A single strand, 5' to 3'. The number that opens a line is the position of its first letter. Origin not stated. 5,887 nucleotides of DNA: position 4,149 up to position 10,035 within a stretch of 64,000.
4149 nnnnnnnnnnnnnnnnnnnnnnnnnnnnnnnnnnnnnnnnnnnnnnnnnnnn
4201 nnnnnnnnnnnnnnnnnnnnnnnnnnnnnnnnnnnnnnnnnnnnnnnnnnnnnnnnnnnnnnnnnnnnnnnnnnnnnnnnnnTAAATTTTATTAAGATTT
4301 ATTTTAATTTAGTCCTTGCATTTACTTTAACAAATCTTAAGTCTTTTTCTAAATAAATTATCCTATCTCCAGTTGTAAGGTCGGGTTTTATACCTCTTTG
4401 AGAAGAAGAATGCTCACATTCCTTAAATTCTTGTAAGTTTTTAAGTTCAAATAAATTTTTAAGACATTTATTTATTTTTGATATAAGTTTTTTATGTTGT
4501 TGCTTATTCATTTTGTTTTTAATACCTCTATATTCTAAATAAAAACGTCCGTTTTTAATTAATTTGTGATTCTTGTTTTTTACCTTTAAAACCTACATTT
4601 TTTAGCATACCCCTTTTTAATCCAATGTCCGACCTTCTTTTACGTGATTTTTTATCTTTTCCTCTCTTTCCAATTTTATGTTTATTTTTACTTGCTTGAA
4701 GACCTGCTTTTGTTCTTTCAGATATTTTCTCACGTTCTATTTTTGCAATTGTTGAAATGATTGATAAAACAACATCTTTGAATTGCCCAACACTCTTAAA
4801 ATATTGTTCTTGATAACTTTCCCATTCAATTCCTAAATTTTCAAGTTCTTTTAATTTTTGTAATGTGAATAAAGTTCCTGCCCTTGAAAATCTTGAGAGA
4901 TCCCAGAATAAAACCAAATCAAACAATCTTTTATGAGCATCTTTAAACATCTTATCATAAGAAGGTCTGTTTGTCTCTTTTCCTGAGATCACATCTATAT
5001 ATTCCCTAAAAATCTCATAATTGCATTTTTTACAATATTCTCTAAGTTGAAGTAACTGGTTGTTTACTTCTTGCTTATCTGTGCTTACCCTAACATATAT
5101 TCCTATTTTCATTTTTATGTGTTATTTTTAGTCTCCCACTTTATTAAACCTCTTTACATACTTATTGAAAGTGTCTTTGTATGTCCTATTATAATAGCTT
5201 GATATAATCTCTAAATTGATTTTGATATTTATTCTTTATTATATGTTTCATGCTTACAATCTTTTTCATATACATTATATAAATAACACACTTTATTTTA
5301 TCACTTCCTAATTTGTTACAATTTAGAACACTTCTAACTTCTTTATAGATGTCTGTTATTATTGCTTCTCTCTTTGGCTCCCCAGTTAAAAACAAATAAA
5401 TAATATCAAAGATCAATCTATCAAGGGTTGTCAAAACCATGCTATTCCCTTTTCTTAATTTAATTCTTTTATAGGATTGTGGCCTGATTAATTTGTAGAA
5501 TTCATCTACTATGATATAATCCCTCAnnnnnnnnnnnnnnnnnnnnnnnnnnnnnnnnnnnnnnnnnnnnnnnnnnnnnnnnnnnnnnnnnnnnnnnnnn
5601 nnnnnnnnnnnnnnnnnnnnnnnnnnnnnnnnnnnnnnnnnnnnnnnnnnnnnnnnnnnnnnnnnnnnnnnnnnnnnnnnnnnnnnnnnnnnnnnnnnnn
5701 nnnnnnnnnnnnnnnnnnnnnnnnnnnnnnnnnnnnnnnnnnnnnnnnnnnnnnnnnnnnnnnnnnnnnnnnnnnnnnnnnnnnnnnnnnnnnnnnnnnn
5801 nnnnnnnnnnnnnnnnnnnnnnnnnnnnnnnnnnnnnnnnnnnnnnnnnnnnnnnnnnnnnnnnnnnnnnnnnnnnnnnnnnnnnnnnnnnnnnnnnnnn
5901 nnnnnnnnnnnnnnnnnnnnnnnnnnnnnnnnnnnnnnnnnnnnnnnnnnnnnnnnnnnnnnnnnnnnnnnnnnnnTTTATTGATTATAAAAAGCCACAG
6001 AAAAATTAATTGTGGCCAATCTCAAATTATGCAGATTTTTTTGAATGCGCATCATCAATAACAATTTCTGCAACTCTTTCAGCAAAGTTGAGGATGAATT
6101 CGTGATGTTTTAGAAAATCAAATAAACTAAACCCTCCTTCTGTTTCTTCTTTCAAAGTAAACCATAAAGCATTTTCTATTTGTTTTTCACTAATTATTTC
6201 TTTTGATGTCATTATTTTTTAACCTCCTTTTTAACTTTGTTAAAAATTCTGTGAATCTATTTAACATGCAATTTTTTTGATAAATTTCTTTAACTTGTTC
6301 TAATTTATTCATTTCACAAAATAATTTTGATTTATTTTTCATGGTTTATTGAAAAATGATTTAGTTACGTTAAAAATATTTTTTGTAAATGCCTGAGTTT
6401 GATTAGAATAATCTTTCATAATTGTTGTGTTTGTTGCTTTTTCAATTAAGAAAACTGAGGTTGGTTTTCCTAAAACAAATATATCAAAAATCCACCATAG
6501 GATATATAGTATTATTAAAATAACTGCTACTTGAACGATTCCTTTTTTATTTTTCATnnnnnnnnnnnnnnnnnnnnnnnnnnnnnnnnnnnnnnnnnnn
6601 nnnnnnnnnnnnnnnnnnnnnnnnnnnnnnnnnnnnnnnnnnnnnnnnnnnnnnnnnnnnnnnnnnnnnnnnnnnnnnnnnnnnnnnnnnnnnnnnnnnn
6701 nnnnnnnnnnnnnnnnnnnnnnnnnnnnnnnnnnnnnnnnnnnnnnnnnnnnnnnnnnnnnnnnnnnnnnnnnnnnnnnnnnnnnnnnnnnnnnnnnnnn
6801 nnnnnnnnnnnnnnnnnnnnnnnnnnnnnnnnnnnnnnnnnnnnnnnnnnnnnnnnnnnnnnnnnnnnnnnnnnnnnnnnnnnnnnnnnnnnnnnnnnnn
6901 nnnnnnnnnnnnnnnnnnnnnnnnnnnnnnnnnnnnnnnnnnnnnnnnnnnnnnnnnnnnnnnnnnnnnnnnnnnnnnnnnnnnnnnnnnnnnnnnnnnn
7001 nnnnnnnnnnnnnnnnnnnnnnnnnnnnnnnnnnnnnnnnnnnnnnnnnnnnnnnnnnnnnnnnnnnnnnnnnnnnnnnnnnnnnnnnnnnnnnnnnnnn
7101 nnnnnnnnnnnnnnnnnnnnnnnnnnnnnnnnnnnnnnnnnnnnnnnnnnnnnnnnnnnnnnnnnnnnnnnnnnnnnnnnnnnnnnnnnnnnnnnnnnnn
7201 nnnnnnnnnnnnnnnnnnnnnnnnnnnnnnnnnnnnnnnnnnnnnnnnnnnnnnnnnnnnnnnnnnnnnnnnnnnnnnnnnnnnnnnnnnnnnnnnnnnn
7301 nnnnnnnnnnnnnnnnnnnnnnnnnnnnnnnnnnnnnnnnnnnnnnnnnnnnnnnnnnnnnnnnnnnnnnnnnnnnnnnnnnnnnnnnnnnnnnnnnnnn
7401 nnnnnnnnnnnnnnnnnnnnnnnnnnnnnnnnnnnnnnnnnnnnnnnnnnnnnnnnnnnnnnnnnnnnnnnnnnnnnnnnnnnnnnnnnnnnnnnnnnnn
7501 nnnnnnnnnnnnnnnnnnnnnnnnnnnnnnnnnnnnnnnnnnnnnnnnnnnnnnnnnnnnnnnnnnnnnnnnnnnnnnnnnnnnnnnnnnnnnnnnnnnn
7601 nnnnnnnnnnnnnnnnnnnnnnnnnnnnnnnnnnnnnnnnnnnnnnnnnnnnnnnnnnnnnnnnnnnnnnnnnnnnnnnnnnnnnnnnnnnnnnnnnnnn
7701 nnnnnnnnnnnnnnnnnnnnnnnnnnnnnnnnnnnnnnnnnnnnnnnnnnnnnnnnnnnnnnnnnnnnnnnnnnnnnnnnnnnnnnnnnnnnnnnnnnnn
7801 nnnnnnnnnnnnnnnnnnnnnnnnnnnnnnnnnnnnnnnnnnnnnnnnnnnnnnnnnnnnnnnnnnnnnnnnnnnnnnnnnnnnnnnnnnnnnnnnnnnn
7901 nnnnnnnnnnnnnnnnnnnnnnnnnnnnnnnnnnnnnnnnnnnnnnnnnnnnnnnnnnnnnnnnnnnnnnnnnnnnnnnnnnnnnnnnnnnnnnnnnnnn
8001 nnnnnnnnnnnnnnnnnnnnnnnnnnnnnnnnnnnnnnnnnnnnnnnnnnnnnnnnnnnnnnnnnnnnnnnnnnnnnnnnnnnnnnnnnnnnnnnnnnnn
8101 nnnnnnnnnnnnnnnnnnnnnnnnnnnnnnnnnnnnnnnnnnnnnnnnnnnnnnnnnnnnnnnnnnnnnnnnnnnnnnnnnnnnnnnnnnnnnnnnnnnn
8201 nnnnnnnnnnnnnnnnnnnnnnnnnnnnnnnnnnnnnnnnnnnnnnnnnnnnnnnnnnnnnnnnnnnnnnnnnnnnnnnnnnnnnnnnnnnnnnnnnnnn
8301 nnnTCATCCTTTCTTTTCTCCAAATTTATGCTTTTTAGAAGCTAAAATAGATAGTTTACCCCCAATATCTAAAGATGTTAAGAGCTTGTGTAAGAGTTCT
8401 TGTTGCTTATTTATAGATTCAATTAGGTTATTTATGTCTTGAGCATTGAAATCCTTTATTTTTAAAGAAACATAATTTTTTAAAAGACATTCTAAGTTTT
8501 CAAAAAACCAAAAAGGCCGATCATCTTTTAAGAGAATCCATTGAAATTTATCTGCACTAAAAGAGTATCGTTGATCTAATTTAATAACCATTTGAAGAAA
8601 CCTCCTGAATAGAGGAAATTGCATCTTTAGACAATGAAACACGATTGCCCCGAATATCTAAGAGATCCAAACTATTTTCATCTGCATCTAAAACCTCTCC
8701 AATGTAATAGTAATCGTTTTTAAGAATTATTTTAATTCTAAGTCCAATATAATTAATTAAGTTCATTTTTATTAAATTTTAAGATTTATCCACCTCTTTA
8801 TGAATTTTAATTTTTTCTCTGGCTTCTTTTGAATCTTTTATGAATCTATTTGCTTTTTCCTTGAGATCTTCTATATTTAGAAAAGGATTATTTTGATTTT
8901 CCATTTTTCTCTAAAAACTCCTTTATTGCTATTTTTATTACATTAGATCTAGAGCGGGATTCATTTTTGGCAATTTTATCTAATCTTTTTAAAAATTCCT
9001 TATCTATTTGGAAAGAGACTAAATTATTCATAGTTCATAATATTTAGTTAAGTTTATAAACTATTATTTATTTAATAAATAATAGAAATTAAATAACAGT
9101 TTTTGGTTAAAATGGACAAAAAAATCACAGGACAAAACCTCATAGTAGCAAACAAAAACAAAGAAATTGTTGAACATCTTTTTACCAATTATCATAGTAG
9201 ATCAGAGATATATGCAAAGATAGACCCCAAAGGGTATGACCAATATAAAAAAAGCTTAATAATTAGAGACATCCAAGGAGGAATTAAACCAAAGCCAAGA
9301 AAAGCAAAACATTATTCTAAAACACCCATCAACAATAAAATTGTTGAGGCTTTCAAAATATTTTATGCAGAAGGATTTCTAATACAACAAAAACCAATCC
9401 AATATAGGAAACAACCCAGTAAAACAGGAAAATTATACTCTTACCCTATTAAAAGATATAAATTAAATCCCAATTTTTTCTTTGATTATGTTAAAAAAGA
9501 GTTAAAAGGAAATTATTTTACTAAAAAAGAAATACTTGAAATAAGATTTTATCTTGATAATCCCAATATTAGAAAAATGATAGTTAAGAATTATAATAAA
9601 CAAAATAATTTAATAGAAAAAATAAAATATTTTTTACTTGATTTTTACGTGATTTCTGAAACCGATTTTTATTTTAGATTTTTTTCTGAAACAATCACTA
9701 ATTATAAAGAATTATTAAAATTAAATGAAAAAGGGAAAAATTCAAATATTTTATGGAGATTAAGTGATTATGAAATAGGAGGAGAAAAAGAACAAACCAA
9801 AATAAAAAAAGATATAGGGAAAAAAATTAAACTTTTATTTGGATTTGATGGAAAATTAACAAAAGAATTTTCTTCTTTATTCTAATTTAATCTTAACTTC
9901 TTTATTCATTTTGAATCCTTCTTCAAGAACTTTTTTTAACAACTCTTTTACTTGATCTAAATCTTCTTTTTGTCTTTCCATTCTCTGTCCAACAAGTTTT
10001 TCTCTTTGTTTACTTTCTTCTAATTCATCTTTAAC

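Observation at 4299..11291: Integrative element at tRNA-Asp(GUC): tyrosine integrase, small serine recombinase, 586-aa unknown protein with iteron-like array, RHH protein. Left boundary not in window.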

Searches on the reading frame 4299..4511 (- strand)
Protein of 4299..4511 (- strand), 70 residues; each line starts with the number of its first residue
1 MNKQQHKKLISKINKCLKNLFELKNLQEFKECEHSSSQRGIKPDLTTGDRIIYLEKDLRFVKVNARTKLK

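Call 10: search_protein_families(library=pfam, proteins=[window:4299-4511:-], max_evalue=0.1)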
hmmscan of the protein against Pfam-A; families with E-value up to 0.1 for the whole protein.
window:4299-4511:- (70 aa): 0 families

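Call 31: search_protein_families(library=padloc, proteins=[window:4299-4511:-], max_evalue=0.01)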
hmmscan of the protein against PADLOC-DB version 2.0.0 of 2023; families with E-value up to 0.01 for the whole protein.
window:4299-4511:- (70 aa): 1 family
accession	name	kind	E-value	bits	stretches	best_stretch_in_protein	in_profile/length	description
PDLC00289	PtuA1|PtuA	-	0.0064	13.6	1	3-67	73-138/404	AAA ATPase domain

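Call 98: search_protein_families(library=phrogs, proteins=[window:4299-4511:-], max_evalue=0.01)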
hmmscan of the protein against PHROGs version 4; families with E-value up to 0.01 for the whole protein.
window:4299-4511:- (70 aa): 0 families

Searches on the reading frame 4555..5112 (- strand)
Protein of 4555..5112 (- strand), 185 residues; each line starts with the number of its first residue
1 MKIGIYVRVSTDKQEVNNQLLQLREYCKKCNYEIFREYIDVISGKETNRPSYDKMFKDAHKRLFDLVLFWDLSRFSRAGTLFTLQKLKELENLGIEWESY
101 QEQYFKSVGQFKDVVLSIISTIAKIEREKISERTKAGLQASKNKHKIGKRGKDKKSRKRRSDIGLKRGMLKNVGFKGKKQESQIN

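Call 9: search_protein_families(library=pfam, proteins=[window:4555-5112:-], max_evalue=0.1)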
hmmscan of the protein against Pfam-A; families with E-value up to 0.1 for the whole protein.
window:4555-5112:- (185 aa): 1 family
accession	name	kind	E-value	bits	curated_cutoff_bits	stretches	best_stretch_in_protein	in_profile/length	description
PF00239.26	Resolvase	-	2.4e-31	109.2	23.3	1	5-145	3-143/145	Resolvase, N terminal domain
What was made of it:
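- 4555..5112 (-): Small serine recombinase, 185 aa. It has a resolvase catalytic domain with Ser10 in the motif YVRVST. A basic tail replaces the HTH. PF00239 E 2.4e-31 (call 9).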

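Call 30: search_protein_families(library=phrogs, proteins=[window:4555-5112:-], max_evalue=0.01)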
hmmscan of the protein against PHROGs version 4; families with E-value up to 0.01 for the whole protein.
window:4555-5112:- (185 aa): 3 families
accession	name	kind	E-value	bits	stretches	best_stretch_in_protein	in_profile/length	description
phrog_95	-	integration and excision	8.2e-34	118.2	1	1-145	88-237/651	integrase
phrog_125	-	DNA, RNA and nucleotide metabolism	2e-31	110.4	1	1-158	20-167/254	DNA invertase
phrog_8275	-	DNA, RNA and nucleotide metabolism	0.00049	20.9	1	3-57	3-50/51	DNA invertase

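Call 83: search_protein_families(library=ncbifam, proteins=[window:4555-5112:-], max_evalue=0.01)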
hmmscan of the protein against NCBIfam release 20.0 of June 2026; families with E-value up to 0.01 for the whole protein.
window:4555-5112:- (185 aa): 7 families
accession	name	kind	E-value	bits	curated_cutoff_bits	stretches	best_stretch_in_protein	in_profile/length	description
NF047343.1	SCCmet_CcrB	equivalog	2.7e-19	69.2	900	1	2-137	8-147/542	cassette chromosome recombinase CcrB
NF009949.0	PRK13413.1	equivalog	4.6e-13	49.3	272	1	5-159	4-156/203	master DNA invertase Mpi family serine-type recombinase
NF041201.1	recomb_XisF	equivalog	1.7e-12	47.1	375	1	6-147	4-142/465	fdxN element excision recombinase XisF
NF047344.1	SCCmet_CcrA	equivalog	3.3e-11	43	700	1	6-145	7-146/442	cassette chromosome recombinase CcrA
NF047347.1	SCCmet_CcrC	equivalog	9.5e-10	37.6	900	1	2-142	4-150/558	cassette chromosome recombinase CcrC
NF049883.1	resolv_YneB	equivalog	5e-09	35.9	175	1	5-146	4-148/211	YneB family resolvase-like protein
NF033518.0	transpos_IS607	equivalog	7e-07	29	110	1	2-80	55-135/187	IS607 family transposase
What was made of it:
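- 4555..5112 (-): NCBIfam hits cover the catalytic domain only (call 83).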

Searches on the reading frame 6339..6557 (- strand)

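Call 9: search_protein_families(library=pfam, proteins=[window:6339-6557:-], max_evalue=0.1)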
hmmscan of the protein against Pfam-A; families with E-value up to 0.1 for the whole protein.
window:6339-6557:- (72 aa): 3 families
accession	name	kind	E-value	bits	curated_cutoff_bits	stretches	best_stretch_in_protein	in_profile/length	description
PF25425.1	YfjL_N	-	0.0015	19.2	27.8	1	4-67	2-63/97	YfjL-like, N-terminal domain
PF11847.13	GT-C_AftD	-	0.0071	14.8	26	1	12-50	201-241/661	Alpha-(1->3)-arabinofuranosyltransferase, N-terminal GT-C domain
PF19158.5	DUF5840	-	0.046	14.5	25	1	31-68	7-43/49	Family of unknown function (DUF5840)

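Call 98: search_protein_families(library=phrogs, proteins=[window:6339-6557:-], max_evalue=0.01)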
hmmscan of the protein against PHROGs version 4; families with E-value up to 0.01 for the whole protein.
window:6339-6557:- (72 aa): 0 families

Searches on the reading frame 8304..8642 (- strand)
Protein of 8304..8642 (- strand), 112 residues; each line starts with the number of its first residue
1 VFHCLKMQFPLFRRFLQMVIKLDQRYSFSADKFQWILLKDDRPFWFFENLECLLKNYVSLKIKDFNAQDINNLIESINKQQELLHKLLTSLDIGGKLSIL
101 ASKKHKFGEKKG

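Call 9: search_protein_families(library=pfam, proteins=[window:8304-8642:-], max_evalue=0.1)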
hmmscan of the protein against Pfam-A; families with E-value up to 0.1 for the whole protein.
window:8304-8642:- (112 aa): 0 families

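Call 30: search_protein_families(library=phrogs, proteins=[window:8304-8642:-], max_evalue=0.01)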
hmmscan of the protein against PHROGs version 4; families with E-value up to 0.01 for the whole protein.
window:8304-8642:- (112 aa): 1 family
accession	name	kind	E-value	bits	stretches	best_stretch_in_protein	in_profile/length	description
phrog_154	-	DNA, RNA and nucleotide metabolism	1.1e-06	29.7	1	15-91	3-92/112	replication initiation protein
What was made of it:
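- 8304..8591 (-): 95-aa protein whose stop overlaps the rep start. phrog_154 'replication initiation protein', E 1.1e-6 (call 30).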

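Call 83: search_protein_families(library=ncbifam, proteins=[window:8304-8642:-], max_evalue=0.01)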
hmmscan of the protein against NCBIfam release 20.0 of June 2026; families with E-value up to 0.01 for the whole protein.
window:8304-8642:- (112 aa): 0 families

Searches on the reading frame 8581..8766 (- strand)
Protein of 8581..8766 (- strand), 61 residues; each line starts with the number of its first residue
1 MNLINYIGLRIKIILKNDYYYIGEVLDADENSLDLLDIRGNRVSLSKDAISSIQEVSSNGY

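Call 9: search_protein_families(library=pfam, proteins=[window:8581-8766:-], max_evalue=0.1)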
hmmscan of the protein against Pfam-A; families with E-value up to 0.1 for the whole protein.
window:8581-8766:- (61 aa): 3 families
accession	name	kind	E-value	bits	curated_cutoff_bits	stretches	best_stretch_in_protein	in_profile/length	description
PF07523.18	Big_3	-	0.012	16.4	21.2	1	18-55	6-42/68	Bacterial Ig-like domain (group 3)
PF12701.13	LSM14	-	0.04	14.4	30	1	5-33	1-31/75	Scd6-like Sm domain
PF01423.28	LSM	-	0.048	13.8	23.4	0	3-31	3-31/66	LSM domain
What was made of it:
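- Checked: 'Sm-like' ORF 8581..8766: only weak LSM hits (E 0.04-0.05, call 9).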

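Call 30: search_protein_families(library=phrogs, proteins=[window:8581-8766:-], max_evalue=0.01)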
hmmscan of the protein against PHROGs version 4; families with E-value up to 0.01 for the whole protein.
window:8581-8766:- (61 aa): 0 families

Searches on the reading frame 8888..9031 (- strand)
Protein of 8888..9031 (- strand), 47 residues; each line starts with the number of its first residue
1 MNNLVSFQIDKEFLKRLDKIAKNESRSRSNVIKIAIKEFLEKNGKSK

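Call 30: search_protein_families(library=phrogs, proteins=[window:8888-9031:-], max_evalue=0.01)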
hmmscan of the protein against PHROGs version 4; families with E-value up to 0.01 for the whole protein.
window:8888-9031:- (47 aa): 13 families
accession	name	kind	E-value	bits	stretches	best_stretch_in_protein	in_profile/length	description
phrog_15666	-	unknown function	4.4e-09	37.5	1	1-45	1-45/81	-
phrog_7325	-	transcription regulation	2e-08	35.5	1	4-44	58-98/151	CopG-like transcriptional repressor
phrog_876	-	transcription regulation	1.6e-07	32.1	1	4-45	10-51/239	transcriptional repressor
phrog_3180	-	transcription regulation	8.8e-07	29.8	1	5-47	8-50/50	Arc-like repressor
phrog_18157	-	transcription regulation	8.3e-05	24.4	1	5-44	52-91/93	transcriptional repressor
phrog_582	-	transcription regulation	0.00013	23.2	1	5-46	60-101/105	Arc-like repressor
phrog_9615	-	unknown function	0.00015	22.1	1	5-46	144-185/349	-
phrog_3431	-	transcription regulation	0.0015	19.3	1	15-42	31-58/67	Arc-like repressor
phrog_4738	-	transcription regulation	0.0016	19.2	1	4-42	16-55/59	transcriptional repressor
phrog_26359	-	unknown function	0.0034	18.3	1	5-44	58-97/189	-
phrog_30228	-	unknown function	0.0057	17.5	1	5-46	10-52/53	-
phrog_22505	-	unknown function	0.0073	17.6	1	5-37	9-41/150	-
phrog_3887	-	transcription regulation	0.0097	16.6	0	5-43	21-59/61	transcriptional regulator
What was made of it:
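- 8888..9031 (-): CopG-type ribbon-helix-helix protein, 47 aa. Probable transcription or copy-number regulator upstream of rep. PHROG CopG/Arc-like repressors at E 2e-8 (call 30).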

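Call 99: search_protein_families(library=pfam, proteins=[window:8888-9031:-], max_evalue=0.01)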
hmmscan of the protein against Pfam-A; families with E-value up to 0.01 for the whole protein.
window:8888-9031:- (47 aa): 2 families
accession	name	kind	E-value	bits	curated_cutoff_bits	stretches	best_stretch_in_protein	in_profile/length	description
PF01402.27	RHH_1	-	2.5e-08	34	20.5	1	5-42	2-39/39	Ribbon-helix-helix protein, copG family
PF07878.17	RHH_5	-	0.00016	21.8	26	1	13-42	12-41/43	CopG-like RHH_1 or ribbon-helix-helix domain, RHH_5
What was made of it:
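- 8888..9031 (-): PF01402 E 2.5e-8 (call 99).
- Checked: RHH protein: 8888..9031 matches PF01402 at E 2.5e-8, above the cut-off (call 99).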

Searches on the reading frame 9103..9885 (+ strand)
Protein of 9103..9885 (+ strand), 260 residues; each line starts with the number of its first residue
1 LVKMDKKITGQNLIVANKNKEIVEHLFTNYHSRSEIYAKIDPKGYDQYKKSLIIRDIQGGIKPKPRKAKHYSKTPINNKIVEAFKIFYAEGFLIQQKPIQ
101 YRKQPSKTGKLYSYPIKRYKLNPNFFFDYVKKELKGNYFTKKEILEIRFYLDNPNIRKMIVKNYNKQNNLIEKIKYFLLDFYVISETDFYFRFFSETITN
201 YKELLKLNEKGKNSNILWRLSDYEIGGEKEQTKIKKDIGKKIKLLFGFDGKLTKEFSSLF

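Call 9: search_protein_families(library=pfam, proteins=[window:9103-9885:+], max_evalue=0.1)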
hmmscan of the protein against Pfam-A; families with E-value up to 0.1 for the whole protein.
window:9103-9885:+ (260 aa): 0 families

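Call 30: search_protein_families(library=phrogs, proteins=[window:9103-9885:+], max_evalue=0.01)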
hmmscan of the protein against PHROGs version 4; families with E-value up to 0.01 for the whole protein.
window:9103-9885:+ (260 aa): 1 family
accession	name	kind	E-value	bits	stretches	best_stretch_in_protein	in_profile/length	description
phrog_18683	-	unknown function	0.0032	19.1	0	38-114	26-105/113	-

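Call 83: search_protein_families(library=ncbifam, proteins=[window:9103-9885:+], max_evalue=0.01)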
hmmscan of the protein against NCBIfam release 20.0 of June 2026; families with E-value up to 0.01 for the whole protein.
window:9103-9885:+ (260 aa): 0 families
